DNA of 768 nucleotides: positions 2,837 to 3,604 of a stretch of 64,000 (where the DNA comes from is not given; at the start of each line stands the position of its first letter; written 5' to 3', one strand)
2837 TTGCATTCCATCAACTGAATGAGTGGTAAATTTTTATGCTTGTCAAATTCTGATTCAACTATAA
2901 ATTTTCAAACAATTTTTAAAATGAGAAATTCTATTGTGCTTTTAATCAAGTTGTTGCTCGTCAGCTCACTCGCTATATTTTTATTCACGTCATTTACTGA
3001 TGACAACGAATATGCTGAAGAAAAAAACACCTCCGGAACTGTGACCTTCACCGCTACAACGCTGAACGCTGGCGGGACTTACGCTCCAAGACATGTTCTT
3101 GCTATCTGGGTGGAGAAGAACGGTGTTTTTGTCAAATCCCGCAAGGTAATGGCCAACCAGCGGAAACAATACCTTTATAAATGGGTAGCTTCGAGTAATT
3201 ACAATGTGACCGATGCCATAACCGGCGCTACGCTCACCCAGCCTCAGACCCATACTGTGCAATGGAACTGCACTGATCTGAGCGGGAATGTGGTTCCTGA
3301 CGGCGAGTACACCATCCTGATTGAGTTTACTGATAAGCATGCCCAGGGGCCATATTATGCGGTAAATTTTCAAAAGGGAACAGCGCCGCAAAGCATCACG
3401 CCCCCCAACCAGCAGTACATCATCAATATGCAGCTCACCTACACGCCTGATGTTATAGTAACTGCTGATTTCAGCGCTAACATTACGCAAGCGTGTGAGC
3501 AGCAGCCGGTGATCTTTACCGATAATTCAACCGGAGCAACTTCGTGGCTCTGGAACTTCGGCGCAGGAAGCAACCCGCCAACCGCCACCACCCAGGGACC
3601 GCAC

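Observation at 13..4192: Candidate Bacteroidota extracellular electron-transfer module: ImcH + hexaheme lipoprotein + T9SS-targeted flavinylated protein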

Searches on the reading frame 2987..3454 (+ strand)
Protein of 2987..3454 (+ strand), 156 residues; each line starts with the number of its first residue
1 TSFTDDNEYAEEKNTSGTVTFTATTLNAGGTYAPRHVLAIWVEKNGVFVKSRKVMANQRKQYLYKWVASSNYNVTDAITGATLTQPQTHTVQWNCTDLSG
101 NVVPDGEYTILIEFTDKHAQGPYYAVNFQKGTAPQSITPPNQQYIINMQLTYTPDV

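Call 24: find_homologous_proteins(query=window:2987-3454:+)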
Query seq(156 aa) (156 aa): 56 proteins with E <= 0.001 among 79 candidates.
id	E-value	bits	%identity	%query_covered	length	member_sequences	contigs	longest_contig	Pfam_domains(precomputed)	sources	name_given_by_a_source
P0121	7.0e-75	268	74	100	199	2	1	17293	PF10029.16,PF13860.13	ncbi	-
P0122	2.5e-70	253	71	100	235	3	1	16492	PF00404.25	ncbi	-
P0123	5.5e-58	213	63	100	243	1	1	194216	PF10029.16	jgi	jgi:hypothetical protein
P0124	3.3e-55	204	59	93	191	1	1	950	PF10029.16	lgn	-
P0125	4.1e-53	198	64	92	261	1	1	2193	PF18962.8,PF10029.16,PF13860.13,PF11589.15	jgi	-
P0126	2.9e-52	195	59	90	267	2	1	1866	PF18962.8,PF10029.16,PF13860.13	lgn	-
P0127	5.2e-52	194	64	90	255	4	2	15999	PF18962.8,PF10029.16,PF13860.13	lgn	-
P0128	1.4e-51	193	60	91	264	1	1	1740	PF18962.8,PF10029.16,PF13860.13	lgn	-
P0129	2.1e-51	192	61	94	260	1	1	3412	PF18962.8,PF10029.16,PF13860.13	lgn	-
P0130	3.2e-51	191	58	91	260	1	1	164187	PF18962.8,PF10029.16,PF13860.13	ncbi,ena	-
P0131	9.8e-51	190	63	90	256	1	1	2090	PF13585.13,PF18962.8,PF10029.16,PF13860.13,PF11589.15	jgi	-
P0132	1.9e-50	189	60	99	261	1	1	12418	PF18962.8,PF10029.16,PF13860.13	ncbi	ncbi:MAG TPA: DUF2271 domain-containing protein [Bacteroidales bacterium]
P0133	2.5e-50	189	64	91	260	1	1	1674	PF18962.8,PF10029.16,PF13860.13,PF11589.15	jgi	jgi:hypothetical protein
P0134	3.3e-50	188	61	94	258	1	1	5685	PF18962.8,PF10029.16,PF13860.13,PF11589.15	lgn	-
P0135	3.8e-50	188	57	96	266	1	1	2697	PF18962.8,PF10029.16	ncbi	-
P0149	3.2e-45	172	58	90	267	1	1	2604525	PF10029.16,PF13860.13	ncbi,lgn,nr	ncbi:MAG: DUF2271 domain-containing protein [Bacteroidetes bacterium]|nr:DUF2271 domain-containing p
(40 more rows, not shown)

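Call 26: find_encoding_contigs(protein=P0123, flank=8000, max_places=2)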
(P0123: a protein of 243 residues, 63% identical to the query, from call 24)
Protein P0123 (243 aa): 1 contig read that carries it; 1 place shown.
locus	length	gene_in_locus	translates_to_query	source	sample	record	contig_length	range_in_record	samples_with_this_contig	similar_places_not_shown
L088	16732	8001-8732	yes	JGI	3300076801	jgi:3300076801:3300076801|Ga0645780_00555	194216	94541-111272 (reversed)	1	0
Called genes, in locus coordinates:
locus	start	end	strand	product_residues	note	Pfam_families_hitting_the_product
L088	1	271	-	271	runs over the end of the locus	PF01135:PCMT, PF13489:Methyltransf_23, PF01728:FtsJ (weak), PF01209:Ubie_methyltran, PF13847:Methyltransf_31, PF08241:Methyltransf_11, PF08242:Methyltransf_12, PF13649:Methyltransf_25, +4 more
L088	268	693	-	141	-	PF01451:LMWPc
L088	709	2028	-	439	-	PF03773:ArsP_1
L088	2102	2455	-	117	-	PF12840:HTH_20, PF01022:HTH_5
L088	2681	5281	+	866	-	PF05693:Glycogen_syn, PF08323:Glyco_transf_5, PF20706:GT4-conflict (faint), PF13692:Glyco_trans_1_4 (faint), PF05693:Glycogen_syn, PF00534:Glycos_transf_1 (weak), PF11897:DUF3417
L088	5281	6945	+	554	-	PF00343:Phosphorylase, PF28476:GlgP_C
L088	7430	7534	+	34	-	-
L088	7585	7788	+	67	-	-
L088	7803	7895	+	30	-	-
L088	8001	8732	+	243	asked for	PF10029:DUF2271 (weak)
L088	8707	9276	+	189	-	PF00801:PKD, PF18911:PKD_4, PF18962:Por_Secre_tail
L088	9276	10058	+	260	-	PF00756:Esterase (weak), PF00561:Abhydrolase_1, PF00975:Thioesterase, PF07819:PGAP1 (faint), PF12146:Hydrolase_4, PF12697:Abhydrolase_6, PF03096:Ndr, PF12695:Abhydrolase_5 (weak)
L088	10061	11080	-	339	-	PF01063:Aminotran_4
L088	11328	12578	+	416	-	PF01979:Amidohydro_1, PF07969:Amidohydro_3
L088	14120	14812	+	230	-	PF13181:TPR_8 (faint), PF13428:TPR_14 (faint), PF14559:TPR_19 (faint), PF07719:TPR_2 (faint), PF12569:NatA_aux_su (weak), PF13424:TPR_12 (weak), PF13432:TPR_16 (weak), PF13174:TPR_6 (weak), +3 more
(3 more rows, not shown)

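Call 27: find_encoding_contigs(protein=P0130, flank=8000, max_places=2)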
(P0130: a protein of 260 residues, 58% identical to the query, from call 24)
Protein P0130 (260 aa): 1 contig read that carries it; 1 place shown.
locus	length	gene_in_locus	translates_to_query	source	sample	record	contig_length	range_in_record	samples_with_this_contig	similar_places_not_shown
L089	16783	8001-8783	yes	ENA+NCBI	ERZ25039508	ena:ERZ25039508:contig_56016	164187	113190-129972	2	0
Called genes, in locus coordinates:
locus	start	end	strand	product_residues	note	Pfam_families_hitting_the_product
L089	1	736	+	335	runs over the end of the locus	PF07885:Ion_trans_2, PF02254:TrkA_N, PF02080:TrkA_C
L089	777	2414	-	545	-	PF13360:PQQ_2, PF25293:Beta-prop_EMC1_N (faint), PF01011:PQQ (faint)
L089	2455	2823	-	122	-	-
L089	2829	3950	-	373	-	PF02239:Cytochrom_D1 (faint), PF23381:Beta-prop_IFT122_1st (faint), PF24814:WD40_Prp19 (faint), PF25168:Beta-prop_WDR36-Utp21_2nd (faint), PF25174:Beta-prop_THOC3 (faint), PF23414:Beta-prop_EML_2 (faint)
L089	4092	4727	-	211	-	PF19765:DUF6252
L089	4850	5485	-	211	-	PF00072:Response_reg, PF00196:GerE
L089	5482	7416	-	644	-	PF24885:TPR_NPHP3 (faint), PF28559:TPR_SusR (faint), PF13424:TPR_12, PF13424:TPR_12, PF17874:TPR_MalT, PF13424:TPR_12, PF07730:HisKA_3, PF02518:HATPase_c, +9 more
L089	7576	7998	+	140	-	-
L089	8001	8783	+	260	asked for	PF10029:DUF2271, PF13860:FlgD_ig (weak), PF18962:Por_Secre_tail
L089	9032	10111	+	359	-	PF03462:PCRF, PF00472:RF-1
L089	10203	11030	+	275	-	PF00215:OMPdecase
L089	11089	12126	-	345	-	PF01063:Aminotran_4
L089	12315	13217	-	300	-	PF12412:DUF3667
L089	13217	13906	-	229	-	PF04474:DUF554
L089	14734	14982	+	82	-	PF19588:SxtJ (weak)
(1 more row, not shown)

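Call 28: find_encoding_contigs(protein=P0149, flank=8000, max_places=2)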
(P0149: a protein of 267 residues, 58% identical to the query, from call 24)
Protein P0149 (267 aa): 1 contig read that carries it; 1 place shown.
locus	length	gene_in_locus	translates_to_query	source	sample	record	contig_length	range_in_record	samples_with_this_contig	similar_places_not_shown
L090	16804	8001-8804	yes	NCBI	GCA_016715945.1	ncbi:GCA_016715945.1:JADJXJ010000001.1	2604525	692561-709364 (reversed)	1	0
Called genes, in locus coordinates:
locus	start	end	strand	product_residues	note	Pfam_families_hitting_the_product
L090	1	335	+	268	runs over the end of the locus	PF00218:IGPS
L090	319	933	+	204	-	PF00697:PRAI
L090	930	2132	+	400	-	PF00291:PALP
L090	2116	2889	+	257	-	PF00290:Trp_syntA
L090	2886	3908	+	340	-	PF00793:DAHP_synth_1, PF03102:NeuB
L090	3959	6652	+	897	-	PF00311:PEPcase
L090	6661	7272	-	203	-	-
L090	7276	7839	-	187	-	PF07853:DUF1648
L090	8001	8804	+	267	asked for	PF10029:DUF2271 (weak), PF13860:FlgD_ig (faint)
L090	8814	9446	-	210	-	PF07661:MORN_2 (faint)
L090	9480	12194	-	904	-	PF01476:LysM (weak), PF23472:LysM2_CERK1_LYK3_4_5 (faint), PF23577:LysM_RLK (faint), PF01476:LysM, PF13458:Peripla_BP_6 (faint)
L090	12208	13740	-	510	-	PF00117:GATase, PF07722:Peptidase_C26, PF02540:NAD_synthase (weak), PF03054:tRNA_Me_trans (weak), PF00958:GMP_synt_C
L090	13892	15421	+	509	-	PF03806:ABG_transport, PF02667:SCFA_trans (weak)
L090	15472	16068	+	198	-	-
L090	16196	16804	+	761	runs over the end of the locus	PF13620:CarboxypepD_reg, PF13715:CarbopepD_reg_2, PF07715:Plug, PF00593:TonB_dep_Rec_b-barrel, PF14905:OMP_b-brl_3 (weak)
